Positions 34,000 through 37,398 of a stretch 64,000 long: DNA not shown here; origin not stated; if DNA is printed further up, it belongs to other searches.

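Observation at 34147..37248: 1033-aa fusion of an LCAT-like lipase, a macro-like domain and a CHAT protease, translationally coupled to a secreted esterase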

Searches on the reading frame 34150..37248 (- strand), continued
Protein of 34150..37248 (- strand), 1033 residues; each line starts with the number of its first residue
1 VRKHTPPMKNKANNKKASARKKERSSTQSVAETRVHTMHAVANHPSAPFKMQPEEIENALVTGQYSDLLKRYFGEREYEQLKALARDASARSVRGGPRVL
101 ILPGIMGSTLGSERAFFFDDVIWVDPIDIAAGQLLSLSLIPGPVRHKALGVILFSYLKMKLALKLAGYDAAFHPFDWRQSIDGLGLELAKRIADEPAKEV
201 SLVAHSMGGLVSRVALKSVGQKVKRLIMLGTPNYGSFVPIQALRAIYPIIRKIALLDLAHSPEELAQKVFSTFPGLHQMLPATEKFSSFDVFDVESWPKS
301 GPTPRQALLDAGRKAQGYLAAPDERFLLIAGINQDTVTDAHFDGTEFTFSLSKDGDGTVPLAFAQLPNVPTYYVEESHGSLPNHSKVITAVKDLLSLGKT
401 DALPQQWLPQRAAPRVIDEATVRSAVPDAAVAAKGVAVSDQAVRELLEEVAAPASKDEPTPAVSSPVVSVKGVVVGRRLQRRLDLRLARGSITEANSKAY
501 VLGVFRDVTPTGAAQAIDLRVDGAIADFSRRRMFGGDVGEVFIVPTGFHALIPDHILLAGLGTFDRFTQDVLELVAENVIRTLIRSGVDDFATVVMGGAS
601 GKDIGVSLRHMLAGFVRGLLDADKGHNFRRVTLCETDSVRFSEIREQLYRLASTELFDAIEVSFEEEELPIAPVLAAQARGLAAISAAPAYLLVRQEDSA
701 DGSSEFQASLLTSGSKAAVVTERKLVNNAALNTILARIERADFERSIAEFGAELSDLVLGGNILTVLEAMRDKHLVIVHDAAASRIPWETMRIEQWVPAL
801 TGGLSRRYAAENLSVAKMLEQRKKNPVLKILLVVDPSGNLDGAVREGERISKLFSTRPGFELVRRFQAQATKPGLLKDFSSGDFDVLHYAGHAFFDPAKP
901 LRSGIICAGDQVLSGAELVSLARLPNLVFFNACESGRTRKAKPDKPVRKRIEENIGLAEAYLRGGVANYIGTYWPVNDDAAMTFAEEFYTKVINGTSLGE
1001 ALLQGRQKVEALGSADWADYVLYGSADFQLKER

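Call 13: find_related_loci(query=window:34150-37248:-, collection=genome_contigs, flank=10000)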
Query window:34150-37248:- (1033 aa) in genome_contigs; peptide patterns used: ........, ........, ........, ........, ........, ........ (x = any residue, [..] = any of these).
69 stretches matched a pattern; 22 encode a relative of the query (tblastn E <= 1e-3); 22 distinct loci.
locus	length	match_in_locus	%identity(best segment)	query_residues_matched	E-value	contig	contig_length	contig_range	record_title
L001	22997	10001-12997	52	47-1032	0e+0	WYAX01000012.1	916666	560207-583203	MAG: Nitrospira defluvii isolate NOB1 k127_92491, whole genome shotgun sequence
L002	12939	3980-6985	50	49-1033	0e+0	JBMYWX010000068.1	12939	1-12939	MAG: Nitrospirales bacterium isolate ME_XS_2210_bin_32 ME_XS_2210_bin_32_72, whole genome shotgun sequence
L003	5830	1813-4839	51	39-1031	0e+0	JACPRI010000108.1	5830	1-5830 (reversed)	MAG: Verrucomicrobia bacterium isolate NC_groundwater_675_Ag_B-0.1um_59_41 B_1_S1_Biohub_coassembly_k141_1172815, whole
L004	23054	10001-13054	49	42-1033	0e+0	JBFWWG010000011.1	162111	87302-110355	MAG: Nitrospiraceae bacterium isolate CA_2019_TPBS_111 NODE_857_length_162111_cov_10.176777_TPBS, whole genome shotgun s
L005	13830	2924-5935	48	47-1031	0e+0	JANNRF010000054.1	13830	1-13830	MAG: Deltaproteobacteria bacterium isolate SOY_31_metabat_371 SOY_31_k141_3416525, whole genome shotgun sequence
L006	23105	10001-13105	47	20-1033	0e+0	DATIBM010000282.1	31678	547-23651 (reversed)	MAG TPA_asm: Nitrospiraceae bacterium isolate SMAG_U16290 k141_1441917, whole genome shotgun sequence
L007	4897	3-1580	81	507-1033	0e+0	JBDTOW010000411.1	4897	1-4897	MAG: Verrucomicrobiota bacterium isolate cluster3_bin.183 NODE_99204_length_4897_cov_4.206113, whole genome shotgun sequ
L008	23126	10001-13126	48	9-1031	0e+0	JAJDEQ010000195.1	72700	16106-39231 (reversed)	MAG: Planctomycetota bacterium isolate OFTM49 OFTM49_194, whole genome shotgun sequence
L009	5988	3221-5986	49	4-925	0e+0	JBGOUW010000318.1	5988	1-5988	MAG: Candidatus Binatia bacterium isolate OBJ_0618_7090110_13 k141_7499330_length_5988_cov_35.5851, whole genome shotgun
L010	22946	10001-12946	48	55-1031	0e+0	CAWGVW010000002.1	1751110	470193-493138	MAG: uncultured Gammaproteobacteria bacterium isolate MFD02242.bin.1.86 genome assembly, contig: contig_5052, whole geno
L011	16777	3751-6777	47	24-1031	0e+0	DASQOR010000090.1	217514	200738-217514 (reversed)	MAG TPA_asm: Steroidobacteraceae bacterium isolate SMAG_U10808 k141_786951, whole genome shotgun sequence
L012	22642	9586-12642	47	42-1032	0e+0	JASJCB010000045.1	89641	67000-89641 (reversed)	MAG: Acidobacteriota bacterium isolate MO_135.B14 MO_135.c_68, whole genome shotgun sequence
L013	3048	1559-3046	84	7-502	0e+0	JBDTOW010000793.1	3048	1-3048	MAG: Verrucomicrobiota bacterium isolate cluster3_bin.183 NODE_214844_length_3048_cov_3.907117, whole genome shotgun seq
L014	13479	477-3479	52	47-1031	0e+0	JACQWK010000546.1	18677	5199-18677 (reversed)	MAG: Verrucomicrobia bacterium isolate NC_groundwater_1487_Ag_S-0.65um_59_29 S_p65_S5_coassembly_k141_3971977, whole gen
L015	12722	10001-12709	49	49-943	0e+0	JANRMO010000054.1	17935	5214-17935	MAG: Nitrospiraceae bacterium isolate NOB01 NOB01_54, whole genome shotgun sequence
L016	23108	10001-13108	46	14-1033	0e+0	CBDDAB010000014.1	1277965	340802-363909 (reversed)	MAG: Verrucomicrobiales bacterium isolate 1b63dff0-0cb6-4c50-a596-4a9ec44ed05b genome assembly, contig: contig_14, whole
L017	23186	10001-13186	40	19-1032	0e+0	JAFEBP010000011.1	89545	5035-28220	MAG: Planctomycetota bacterium isolate SZAS-3 PLAN-TMP-2__11__length-89545, whole genome shotgun sequence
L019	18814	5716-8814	27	69-1027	4e-78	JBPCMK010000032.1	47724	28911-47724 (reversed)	MAG: Pyrinomonadaceae bacterium isolate TH_ant_mag_102 S1Ck127_7899397_flag_1_multi_8.0000_len_47724, whole genome shotg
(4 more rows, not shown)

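Call 21: search_solved_structures(query=A1, max_evalue=1, show_alignments=0)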
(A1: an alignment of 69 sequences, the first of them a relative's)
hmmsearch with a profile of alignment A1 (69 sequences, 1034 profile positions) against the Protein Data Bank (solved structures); distinct sequences matched with E-value up to 1: 38.
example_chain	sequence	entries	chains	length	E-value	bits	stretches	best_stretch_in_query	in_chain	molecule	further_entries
7x2p_A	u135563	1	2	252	1.8e-07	32.7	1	163-241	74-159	Putative lipase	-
6wpx_A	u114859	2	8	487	6.3e-07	30.9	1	154-225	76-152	BlEst2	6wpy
4r1d_A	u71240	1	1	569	0.0014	19.8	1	186-242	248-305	Uncharacterized protein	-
1qge_D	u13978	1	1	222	0.0014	19.7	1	175-224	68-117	PROTEIN (TRIACYLGLYCEROL HYDROLASE)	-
8xy5_A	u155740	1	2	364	0.0019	19.3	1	174-224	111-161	Alpha/beta hydrolase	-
1ys1_X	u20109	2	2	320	0.0021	19.2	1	176-224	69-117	Lipase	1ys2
1hqd_A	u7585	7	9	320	0.0021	19.2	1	176-224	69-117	LIPASE | TRIACYL-GLYCEROL-HYDROLASE | TRIACYL-GLYCEROL HYDROLASE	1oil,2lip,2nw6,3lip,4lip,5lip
7cof_A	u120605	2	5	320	0.0021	19.2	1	176-224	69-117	Alpha/beta hydrolase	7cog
1tah_B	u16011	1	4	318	0.0026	18.9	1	175-224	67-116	LIPASE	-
1cvl_A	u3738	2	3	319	0.0026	18.9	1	175-224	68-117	TRIACYLGLYCEROL HYDROLASE | Lipase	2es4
3qzu_A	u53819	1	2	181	0.0059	17.7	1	172-221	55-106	Lipase estA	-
7r1k_A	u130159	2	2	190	0.0068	17.5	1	166-221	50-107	Lipase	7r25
1pja_A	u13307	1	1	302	0.0073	17.4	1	179-235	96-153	Palmitoyl-protein thioesterase 2 precursor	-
6nkc_A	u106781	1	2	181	0.0087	17.1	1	171-221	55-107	Lipase, Lip_vut1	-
5ct8_A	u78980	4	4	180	0.0094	17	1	173-221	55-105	Quadruple mutant lipase A | Esterase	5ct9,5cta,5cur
4x90_A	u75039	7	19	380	0.21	12.6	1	155-224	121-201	Group XV phospholipase A2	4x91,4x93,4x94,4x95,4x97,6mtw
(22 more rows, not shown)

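Call 26: find_encoding_contigs(protein=P0042, flank=10000, max_places=4)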
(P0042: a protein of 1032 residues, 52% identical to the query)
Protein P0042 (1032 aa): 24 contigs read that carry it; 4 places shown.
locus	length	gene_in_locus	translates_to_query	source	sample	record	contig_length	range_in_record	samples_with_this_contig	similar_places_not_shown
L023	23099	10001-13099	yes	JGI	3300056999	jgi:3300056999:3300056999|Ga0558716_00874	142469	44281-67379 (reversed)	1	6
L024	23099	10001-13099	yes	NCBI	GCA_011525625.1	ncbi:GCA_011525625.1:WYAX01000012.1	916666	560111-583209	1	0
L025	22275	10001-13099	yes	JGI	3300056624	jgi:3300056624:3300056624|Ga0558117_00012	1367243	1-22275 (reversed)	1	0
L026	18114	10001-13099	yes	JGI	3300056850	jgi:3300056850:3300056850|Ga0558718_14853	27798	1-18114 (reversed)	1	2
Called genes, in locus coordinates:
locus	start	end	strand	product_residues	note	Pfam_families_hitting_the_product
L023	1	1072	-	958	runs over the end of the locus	PF13676:TIR_2, PF24814:WD40_Prp19 (faint), PF00400:WD40 (faint), PF23414:Beta-prop_EML_2 (faint), PF23381:Beta-prop_IFT122_1st (weak), PF25173:Beta-prop_WDR3_1st (weak), PF25174:Beta-prop_THOC3 (weak), PF25174:Beta-prop_THOC3 (weak), +3 more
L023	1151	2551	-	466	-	PF07724:AAA_2 (faint), PF13676:TIR_2 (weak)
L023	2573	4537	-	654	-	PF08937:ThsB_TIR, PF24814:WD40_Prp19, PF25174:Beta-prop_THOC3, PF25173:Beta-prop_WDR3_1st, PF25175:Beta-prop_WDR5, PF23342:WDR90_beta-prop_4th, PF23414:Beta-prop_EML_2, PF24807:WD40_CDC20-Fz, +69 more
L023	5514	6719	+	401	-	PF09994:T6SS_Tle1-like_cat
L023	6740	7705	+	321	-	-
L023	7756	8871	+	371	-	PF10137:CAP12-PCTIR_TIR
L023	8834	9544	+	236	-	PF03009:GDPD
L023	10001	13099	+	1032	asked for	PF02450:LCAT, PF07819:PGAP1 (weak), PF24096:DUF7379 (weak), PF02789:Peptidase_M17_N (weak), PF12770:CHAT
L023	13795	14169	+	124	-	PF01582:TIR (weak), PF13676:TIR_2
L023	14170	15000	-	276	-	PF13276:HTH_21, PF00665:rve, PF24764:rva_4 (faint), PF13683:rve_3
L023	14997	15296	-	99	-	-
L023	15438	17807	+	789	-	PF25391:WD40_Gbeta, PF25173:Beta-prop_WDR3_1st, PF23381:Beta-prop_IFT122_1st, PF25174:Beta-prop_THOC3, PF25175:Beta-prop_WDR5, PF25174:Beta-prop_THOC3, PF23381:Beta-prop_IFT122_1st, PF24814:WD40_Prp19, +20 more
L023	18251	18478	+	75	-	PF01527:HTH_Tnp_1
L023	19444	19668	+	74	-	PF04255:DUF433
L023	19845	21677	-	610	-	PF19291:TREH_N, PF00723:Glyco_hydro_15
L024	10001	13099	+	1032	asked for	PF02450:LCAT, PF07819:PGAP1 (weak), PF24096:DUF7379 (weak), PF02789:Peptidase_M17_N (weak), PF12770:CHAT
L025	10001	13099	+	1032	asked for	PF02450:LCAT, PF07819:PGAP1 (weak), PF24096:DUF7379 (weak), PF02789:Peptidase_M17_N (weak), PF12770:CHAT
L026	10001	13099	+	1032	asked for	PF02450:LCAT, PF07819:PGAP1 (weak), PF24096:DUF7379 (weak), PF02789:Peptidase_M17_N (weak), PF12770:CHAT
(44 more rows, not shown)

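Call 27: find_encoding_contigs(protein=P0025, flank=10000, max_places=2)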
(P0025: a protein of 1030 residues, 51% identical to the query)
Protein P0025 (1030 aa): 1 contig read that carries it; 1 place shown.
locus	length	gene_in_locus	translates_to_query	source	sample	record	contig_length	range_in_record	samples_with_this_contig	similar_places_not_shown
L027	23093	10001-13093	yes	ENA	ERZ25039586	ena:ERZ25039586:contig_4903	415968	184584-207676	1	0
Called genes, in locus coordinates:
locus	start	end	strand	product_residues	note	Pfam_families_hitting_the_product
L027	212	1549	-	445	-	PF13416:SBP_bac_8, PF01547:SBP_bac_1, PF13343:SBP_bac_6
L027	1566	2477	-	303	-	PF03972:MmgE_PrpD_N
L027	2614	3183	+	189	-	-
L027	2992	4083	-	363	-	PF01547:SBP_bac_1, PF13416:SBP_bac_8, PF13531:SBP_bac_11 (faint), PF13343:SBP_bac_6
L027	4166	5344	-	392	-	PF01979:Amidohydro_1, PF07969:Amidohydro_3 (weak)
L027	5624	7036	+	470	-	PF09587:PGA_cap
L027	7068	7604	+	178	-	PF05995:CDO_I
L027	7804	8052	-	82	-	PF05532:CsbD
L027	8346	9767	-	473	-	PF01979:Amidohydro_1, PF07969:Amidohydro_3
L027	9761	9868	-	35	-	-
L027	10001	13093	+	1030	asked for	PF12697:Abhydrolase_6 (weak), PF00561:Abhydrolase_1 (weak), PF02450:LCAT, PF12146:Hydrolase_4 (weak), PF07819:PGAP1, PF02789:Peptidase_M17_N, PF12770:CHAT, PF01364:Peptidase_C25 (weak), +1 more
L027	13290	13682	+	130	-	PF00903:Glyoxalase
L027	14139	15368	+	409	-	PF07690:MFS_1, PF12832:MFS_1_like, PF05977:MFS_3 (weak), PF07690:MFS_1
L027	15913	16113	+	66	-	-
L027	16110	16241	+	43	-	-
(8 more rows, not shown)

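Call 29: find_encoding_contigs(protein=P0112, flank=10000, max_places=2)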
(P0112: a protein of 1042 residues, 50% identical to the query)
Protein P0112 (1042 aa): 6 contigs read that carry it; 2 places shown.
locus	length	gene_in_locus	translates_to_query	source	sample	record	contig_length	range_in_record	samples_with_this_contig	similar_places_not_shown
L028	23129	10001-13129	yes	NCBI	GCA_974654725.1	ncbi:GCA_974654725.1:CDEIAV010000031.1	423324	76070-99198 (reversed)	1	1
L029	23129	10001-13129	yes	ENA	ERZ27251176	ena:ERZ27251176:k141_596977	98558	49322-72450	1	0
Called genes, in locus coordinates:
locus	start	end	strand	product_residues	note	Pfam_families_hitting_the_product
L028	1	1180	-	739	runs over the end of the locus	PF22019:GlgB_N, PF02922:CBM_48, PF22019:GlgB_N (weak), PF00128:Alpha-amylase, PF02806:Alpha-amylase_C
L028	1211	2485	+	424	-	PF00483:NTP_transferase, PF12804:NTP_transf_3 (weak), PF24894:Hexapep_GlmU, PF25084:LbH_EIF2B (weak), PF25247:LbH_GLGC (faint)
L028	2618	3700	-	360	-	PF01266:DAO (weak), PF07992:Pyr_redox_2, PF13450:NAD_binding_8 (weak), PF00070:Pyr_redox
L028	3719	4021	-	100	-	PF03992:ABM (weak)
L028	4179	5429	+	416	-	PF07690:MFS_1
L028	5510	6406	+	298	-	PF00561:Abhydrolase_1, PF12146:Hydrolase_4, PF12697:Abhydrolase_6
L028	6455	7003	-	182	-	PF00293:NUDIX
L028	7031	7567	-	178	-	PF02627:CMD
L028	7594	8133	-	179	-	PF00578:AhpC-TSA, PF08534:Redoxin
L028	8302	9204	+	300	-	PF00126:HTH_1, PF03466:LysR_substrate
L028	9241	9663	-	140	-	-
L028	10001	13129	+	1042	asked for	PF02450:LCAT (weak), PF24096:DUF7379 (weak), PF07819:PGAP1 (weak), PF02789:Peptidase_M17_N, PF12770:CHAT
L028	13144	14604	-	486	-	PF00982:Glyco_transf_20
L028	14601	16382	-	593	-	PF00723:Glyco_hydro_15, PF22422:MGH1-like_GH (faint)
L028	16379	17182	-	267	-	PF02358:Trehalose_PPase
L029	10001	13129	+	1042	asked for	PF02450:LCAT (weak), PF24096:DUF7379 (weak), PF07819:PGAP1 (weak), PF02789:Peptidase_M17_N, PF12770:CHAT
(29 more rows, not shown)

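Call 30: find_encoding_contigs(protein=P0046, flank=10000, max_places=2)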
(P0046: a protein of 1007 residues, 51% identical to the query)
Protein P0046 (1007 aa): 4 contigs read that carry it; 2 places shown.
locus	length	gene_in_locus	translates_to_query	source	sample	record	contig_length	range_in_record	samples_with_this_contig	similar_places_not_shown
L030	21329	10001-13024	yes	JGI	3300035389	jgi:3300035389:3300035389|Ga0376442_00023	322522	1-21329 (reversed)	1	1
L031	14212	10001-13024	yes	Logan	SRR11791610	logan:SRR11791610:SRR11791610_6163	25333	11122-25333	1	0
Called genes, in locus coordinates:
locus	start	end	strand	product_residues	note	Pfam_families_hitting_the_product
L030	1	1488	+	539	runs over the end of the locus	PF00920:ILVD_EDD_N, PF24877:ILV_EDD_C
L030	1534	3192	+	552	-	PF02776:TPP_enzyme_N, PF00205:TPP_enzyme_M, PF02775:TPP_enzyme_C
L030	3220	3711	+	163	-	PF01842:ACT, PF22629:ACT_AHAS_ss, PF13710:ACT_5, PF10369:ALS_ss_C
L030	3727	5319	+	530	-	PF00682:HMGL-like, PF22617:HCS_D2, PF08502:LeuA_dimer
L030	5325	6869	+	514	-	PF00682:HMGL-like, PF22617:HCS_D2, PF08502:LeuA_dimer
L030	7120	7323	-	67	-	-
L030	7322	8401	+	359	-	PF00082:Peptidase_S8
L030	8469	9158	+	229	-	-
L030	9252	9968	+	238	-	-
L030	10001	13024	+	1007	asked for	PF02450:LCAT (weak), PF07819:PGAP1 (weak), PF00561:Abhydrolase_1 (weak), PF05057:DUF676 (weak), PF24096:DUF7379 (faint), PF02789:Peptidase_M17_N, PF12770:CHAT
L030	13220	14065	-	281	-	PF00378:ECH_1, PF16113:ECH_2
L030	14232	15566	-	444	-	PF13495:Phage_int_SAM_4, PF00589:Phage_integrase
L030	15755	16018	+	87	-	-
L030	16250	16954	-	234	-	-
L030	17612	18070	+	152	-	PF13302:Acetyltransf_3 (weak), PF00583:Acetyltransf_1, PF13673:Acetyltransf_10, PF13508:Acetyltransf_7, PF08445:FR47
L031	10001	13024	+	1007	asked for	PF02450:LCAT (weak), PF07819:PGAP1 (weak), PF00561:Abhydrolase_1 (weak), PF05057:DUF676 (weak), PF24096:DUF7379 (faint), PF02789:Peptidase_M17_N, PF12770:CHAT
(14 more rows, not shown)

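Call 31: find_encoding_contigs(protein=P0051, flank=10000, max_places=2)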
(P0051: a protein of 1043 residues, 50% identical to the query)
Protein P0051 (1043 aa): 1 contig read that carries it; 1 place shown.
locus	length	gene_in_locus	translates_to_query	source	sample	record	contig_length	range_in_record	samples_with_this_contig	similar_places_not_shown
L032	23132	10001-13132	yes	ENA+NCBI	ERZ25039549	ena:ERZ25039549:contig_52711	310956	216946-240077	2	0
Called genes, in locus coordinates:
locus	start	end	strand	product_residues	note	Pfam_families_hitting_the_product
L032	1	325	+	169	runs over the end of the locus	-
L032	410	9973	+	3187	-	PF01476:LysM (faint), PF23473:LysM3_LYK4_5 (faint)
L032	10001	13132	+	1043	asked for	PF02450:LCAT, PF07819:PGAP1 (weak), PF24096:DUF7379 (weak), PF02789:Peptidase_M17_N, PF12770:CHAT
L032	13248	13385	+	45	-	-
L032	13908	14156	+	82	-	PF05016:ParE_toxin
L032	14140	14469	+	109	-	PF13560:HTH_31, PF01381:HTH_3, PF13443:HTH_26 (weak)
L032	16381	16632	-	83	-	PF02604:PhdYeFM_antitox (weak)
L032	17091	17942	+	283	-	PF12911:OppC_N, PF00528:BPD_transp_1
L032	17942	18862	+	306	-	PF19300:BPD_transp_1_N, PF00528:BPD_transp_1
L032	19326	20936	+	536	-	PF00496:SBP_bac_5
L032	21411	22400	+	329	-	PF03069:FmdA_AmdA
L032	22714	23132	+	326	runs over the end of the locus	PF00005:ABC_tran, PF08352:oligo_HPY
